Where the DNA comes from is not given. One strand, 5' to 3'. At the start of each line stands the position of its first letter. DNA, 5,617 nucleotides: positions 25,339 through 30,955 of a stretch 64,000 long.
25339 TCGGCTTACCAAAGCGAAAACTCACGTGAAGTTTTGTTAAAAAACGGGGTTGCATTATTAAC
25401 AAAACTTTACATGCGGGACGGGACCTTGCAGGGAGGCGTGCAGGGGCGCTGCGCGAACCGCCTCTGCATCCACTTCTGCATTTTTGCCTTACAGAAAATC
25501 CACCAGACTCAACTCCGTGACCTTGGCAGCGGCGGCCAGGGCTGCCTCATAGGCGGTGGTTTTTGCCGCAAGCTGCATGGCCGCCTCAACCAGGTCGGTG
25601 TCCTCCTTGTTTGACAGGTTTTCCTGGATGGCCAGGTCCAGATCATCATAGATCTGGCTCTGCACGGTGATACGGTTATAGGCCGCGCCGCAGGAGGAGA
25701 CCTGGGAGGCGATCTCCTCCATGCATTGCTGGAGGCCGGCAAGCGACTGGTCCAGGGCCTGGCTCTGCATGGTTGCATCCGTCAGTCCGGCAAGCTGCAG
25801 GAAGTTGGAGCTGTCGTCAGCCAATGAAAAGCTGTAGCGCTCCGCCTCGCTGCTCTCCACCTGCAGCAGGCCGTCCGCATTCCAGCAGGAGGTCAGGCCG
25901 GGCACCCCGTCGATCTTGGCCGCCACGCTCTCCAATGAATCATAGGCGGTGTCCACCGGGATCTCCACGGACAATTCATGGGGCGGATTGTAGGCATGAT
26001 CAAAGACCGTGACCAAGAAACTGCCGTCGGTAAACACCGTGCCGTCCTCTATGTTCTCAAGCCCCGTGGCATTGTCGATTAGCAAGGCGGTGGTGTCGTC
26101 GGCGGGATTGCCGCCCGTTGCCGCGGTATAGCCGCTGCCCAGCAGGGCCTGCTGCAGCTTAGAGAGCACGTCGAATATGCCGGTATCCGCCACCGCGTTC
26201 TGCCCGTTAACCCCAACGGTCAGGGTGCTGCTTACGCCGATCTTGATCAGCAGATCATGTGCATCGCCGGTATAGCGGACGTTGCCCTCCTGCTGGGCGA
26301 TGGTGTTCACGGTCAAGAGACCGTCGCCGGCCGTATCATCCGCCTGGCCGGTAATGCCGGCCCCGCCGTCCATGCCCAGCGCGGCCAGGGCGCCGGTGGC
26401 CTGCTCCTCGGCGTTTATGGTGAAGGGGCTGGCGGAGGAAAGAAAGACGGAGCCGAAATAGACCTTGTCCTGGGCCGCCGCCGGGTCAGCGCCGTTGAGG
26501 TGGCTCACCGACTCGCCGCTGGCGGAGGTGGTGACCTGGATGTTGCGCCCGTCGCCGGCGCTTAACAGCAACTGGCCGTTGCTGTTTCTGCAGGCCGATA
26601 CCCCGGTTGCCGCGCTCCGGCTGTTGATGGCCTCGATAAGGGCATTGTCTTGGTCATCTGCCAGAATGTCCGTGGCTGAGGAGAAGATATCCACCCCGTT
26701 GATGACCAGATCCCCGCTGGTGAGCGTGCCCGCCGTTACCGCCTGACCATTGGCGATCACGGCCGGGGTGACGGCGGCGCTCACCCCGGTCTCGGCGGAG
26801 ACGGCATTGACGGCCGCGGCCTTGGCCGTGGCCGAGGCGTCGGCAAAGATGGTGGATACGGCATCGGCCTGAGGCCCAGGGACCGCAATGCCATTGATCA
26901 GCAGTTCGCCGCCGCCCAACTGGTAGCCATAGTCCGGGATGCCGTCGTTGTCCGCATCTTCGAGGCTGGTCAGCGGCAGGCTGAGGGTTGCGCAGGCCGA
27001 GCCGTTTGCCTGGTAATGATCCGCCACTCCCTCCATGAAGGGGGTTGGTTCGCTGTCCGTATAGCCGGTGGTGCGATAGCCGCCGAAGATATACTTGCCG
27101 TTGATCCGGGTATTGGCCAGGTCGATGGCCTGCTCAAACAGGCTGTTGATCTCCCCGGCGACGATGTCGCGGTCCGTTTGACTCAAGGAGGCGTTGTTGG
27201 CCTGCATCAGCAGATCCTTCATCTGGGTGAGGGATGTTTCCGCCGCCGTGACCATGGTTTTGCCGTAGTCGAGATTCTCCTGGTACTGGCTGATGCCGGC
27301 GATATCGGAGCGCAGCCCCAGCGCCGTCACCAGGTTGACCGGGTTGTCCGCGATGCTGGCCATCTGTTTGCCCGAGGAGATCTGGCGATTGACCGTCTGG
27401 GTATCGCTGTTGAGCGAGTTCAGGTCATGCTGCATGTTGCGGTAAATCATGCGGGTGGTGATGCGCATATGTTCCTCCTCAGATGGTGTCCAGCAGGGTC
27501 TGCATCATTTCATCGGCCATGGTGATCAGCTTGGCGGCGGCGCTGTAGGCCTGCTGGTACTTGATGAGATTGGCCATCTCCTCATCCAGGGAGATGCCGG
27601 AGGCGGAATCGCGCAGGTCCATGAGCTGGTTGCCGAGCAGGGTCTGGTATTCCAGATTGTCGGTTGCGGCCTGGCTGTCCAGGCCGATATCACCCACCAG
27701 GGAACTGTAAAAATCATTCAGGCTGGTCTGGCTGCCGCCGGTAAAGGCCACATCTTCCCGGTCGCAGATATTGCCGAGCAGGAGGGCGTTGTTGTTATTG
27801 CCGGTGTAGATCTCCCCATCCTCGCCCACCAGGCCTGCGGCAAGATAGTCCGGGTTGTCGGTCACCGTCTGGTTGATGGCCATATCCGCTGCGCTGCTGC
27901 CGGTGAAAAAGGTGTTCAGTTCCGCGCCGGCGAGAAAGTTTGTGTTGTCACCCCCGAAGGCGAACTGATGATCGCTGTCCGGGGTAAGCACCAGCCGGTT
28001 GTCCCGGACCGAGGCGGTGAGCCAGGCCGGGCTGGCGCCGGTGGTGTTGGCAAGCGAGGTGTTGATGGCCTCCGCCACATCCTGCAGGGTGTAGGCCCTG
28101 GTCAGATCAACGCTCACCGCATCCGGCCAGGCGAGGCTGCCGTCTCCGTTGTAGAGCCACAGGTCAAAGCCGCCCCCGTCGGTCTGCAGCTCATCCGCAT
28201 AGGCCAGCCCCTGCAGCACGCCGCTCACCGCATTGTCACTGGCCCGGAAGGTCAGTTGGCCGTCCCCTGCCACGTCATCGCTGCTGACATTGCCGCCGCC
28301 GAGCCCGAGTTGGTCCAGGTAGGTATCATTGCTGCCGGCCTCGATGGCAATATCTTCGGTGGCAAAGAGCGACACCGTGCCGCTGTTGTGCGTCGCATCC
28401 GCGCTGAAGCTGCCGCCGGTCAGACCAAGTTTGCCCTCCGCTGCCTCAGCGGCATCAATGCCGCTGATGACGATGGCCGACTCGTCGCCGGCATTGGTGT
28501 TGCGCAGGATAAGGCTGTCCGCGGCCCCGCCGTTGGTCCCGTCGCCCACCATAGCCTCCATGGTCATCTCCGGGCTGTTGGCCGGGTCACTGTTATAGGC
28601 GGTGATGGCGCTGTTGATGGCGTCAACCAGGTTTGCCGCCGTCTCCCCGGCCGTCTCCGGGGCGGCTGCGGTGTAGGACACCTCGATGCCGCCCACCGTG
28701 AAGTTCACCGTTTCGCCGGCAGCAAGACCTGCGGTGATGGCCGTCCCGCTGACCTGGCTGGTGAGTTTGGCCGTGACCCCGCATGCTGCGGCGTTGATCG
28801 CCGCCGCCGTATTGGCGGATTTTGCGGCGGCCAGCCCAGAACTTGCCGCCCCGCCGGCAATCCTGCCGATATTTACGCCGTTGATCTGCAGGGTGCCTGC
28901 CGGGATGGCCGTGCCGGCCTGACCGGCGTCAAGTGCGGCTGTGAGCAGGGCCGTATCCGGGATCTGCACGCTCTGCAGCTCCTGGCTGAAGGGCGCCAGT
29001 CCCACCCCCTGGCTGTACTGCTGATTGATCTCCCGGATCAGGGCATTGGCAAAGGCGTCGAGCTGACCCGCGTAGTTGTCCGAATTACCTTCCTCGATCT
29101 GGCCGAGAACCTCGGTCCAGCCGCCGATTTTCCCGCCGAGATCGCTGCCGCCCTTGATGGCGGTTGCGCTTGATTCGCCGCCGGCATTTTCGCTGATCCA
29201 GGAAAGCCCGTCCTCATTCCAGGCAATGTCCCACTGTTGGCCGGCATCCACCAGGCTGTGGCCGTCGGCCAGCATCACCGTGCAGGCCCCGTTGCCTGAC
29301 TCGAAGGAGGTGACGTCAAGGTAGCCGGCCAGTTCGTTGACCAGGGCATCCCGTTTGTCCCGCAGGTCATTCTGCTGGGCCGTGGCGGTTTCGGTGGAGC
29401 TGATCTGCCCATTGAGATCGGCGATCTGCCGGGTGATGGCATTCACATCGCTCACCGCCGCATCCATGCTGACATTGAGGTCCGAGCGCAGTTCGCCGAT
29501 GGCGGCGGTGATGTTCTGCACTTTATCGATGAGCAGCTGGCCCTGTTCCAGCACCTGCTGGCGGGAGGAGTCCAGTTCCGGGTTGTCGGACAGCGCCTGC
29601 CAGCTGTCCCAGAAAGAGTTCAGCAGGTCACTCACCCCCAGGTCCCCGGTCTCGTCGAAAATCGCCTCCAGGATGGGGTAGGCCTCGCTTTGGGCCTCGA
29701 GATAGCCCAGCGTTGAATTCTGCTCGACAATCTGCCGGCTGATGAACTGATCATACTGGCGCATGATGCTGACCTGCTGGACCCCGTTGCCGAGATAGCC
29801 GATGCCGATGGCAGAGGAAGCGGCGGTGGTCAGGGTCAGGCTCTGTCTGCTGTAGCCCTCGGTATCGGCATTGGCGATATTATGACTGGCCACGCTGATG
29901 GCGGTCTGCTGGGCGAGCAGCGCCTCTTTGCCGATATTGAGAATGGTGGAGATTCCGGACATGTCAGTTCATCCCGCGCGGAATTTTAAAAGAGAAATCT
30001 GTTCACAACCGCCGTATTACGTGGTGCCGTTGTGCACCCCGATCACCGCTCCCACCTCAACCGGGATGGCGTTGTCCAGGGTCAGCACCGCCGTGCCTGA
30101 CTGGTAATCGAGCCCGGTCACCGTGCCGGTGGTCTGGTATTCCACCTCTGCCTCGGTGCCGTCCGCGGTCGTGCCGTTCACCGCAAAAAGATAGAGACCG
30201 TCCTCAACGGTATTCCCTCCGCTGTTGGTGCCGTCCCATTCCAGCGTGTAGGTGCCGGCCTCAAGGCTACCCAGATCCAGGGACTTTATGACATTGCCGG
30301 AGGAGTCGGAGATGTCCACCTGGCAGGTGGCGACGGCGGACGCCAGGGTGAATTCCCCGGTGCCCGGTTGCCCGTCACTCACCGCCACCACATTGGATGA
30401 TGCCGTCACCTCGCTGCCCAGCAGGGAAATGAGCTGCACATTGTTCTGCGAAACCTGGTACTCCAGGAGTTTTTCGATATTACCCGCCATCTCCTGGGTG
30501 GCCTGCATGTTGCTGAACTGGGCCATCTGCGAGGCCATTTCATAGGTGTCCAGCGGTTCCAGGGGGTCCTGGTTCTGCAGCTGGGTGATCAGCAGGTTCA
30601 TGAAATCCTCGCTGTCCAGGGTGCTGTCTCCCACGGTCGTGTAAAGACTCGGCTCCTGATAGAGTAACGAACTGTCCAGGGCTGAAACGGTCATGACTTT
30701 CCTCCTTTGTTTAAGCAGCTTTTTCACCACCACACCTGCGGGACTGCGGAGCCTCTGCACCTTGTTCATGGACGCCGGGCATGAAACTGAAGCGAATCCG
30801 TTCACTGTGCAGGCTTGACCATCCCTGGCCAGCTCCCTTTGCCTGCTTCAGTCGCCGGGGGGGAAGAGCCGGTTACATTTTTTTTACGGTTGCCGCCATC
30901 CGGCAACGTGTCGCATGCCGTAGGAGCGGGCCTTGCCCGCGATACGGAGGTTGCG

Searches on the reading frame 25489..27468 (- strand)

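Call 38: search_protein_families(library=ncbifam, proteins=[window:25489-27468:-], max_evalue=1e-8)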
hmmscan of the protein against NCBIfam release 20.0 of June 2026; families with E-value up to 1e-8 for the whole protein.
window:25489-27468:- (659 aa): 13 families
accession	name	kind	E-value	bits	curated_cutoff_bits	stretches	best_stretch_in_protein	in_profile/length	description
TIGR02550.1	flagell_flgL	equivalog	5.8e-51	174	127.2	2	2-134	1-141/387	flagellar hook-associated protein FlgL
NF005187.0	PRK06663.1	equivalog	8.4e-28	97.3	337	2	1-133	2-142/419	flagellar hook-associated protein 3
NF005980.0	PRK08073.1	equivalog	3.1e-26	92.3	291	2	1-133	1-140/287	flagellar hook-associated protein 3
NF006265.0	PRK08412.1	equivalog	2.1e-23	82.4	749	1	1-131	1-138/827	flagellar hook-associated protein FlgL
NF009361.0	PRK12717.1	equivalog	1.4e-22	80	407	1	1-134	1-142/524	flagellar hook-associated protein 3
NF009448.0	PRK12806.1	equivalog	4.1e-19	68.7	531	1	4-357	6-359/475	flagellin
NF011282.0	PRK14692.1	equivalog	1e-16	60.4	878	1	1-133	1-140/749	flagellar hook-associated protein FlgL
NF010115.0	PRK13588.1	subfamily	6.3e-15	55.1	503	1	206-345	217-352/514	flagellin B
NF006264.0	PRK08411.1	subfamily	4.3e-13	48.9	729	1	212-321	213-318/572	flagellin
NF010116.0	PRK13589.1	subfamily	9.1e-12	44.4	983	1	16-317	20-314/576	flagellin A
NF009234.0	PRK12584.1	equivalog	4.2e-11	42.6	752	1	217-327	218-327/510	flagellin A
NF006489.0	PRK08913.1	equivalog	1.5e-10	41.1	217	0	1-250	3-189/303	flagellin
NF004669.0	PRK06008.1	equivalog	8.8e-10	38.4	230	0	565-659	254-348/348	flagellar hook-associated family protein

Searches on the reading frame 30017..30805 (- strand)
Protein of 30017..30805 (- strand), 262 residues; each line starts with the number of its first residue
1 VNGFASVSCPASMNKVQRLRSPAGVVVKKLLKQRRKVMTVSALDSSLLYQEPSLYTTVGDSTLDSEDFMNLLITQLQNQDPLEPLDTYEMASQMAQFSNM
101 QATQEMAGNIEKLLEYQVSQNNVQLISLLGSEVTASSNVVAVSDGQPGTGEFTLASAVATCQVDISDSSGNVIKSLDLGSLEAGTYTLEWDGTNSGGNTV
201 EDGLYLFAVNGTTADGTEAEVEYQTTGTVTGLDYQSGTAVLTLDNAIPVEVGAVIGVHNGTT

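Call 39: search_protein_families(library=ncbifam, proteins=[window:30017-30805:-], max_evalue=1e-8)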
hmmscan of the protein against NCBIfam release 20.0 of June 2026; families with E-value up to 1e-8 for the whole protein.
window:30017-30805:- (262 aa): 11 families
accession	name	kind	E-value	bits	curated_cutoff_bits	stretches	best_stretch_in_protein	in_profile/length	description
NF005176.1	PRK06655.1-1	equivalog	6e-45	153.6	230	1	65-251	3-190/197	flagellar hook assembly protein FlgD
NF009276.0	PRK12633.1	equivalog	4e-28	98.7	383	1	66-244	29-212/234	flagellar basal body rod modification protein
NF009277.0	PRK12634.1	equivalog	6e-26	91.9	333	1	56-220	20-183/221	flagellar basal body rod modification protein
NF009453.0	PRK12813.1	equivalog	9.7e-25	87.4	264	1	62-258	29-220/223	flagellar basal body rod modification protein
NF009452.0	PRK12812.1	equivalog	2.7e-24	85.9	258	1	60-242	43-236/289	flagellar basal body rod modification protein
NF007198.0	PRK09619.1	equivalog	3e-21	76.2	267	1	64-230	29-187/218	flagellar hook assembly protein FlgD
NF007197.1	PRK09618.1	equivalog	4.7e-20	72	129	1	43-136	4-96/138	flagellar hook assembly protein FlgD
NF008875.0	PRK11911.1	equivalog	5.6e-14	52.4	274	1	58-136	21-99/140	flagellar basal body rod modification protein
NF004670.1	PRK06009.1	equivalog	3.4e-11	43.6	124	1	63-135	1-70/108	flagellar hook assembly protein FlgD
NF004496.1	PRK05842.1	equivalog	5.5e-10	38.9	250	0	62-104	27-69/271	flagellar hook assembly protein FlgD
NF005278.0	PRK06792.1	equivalog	5.1e-09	36.1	257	1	62-121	50-109/190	flagellar basal body rod modification protein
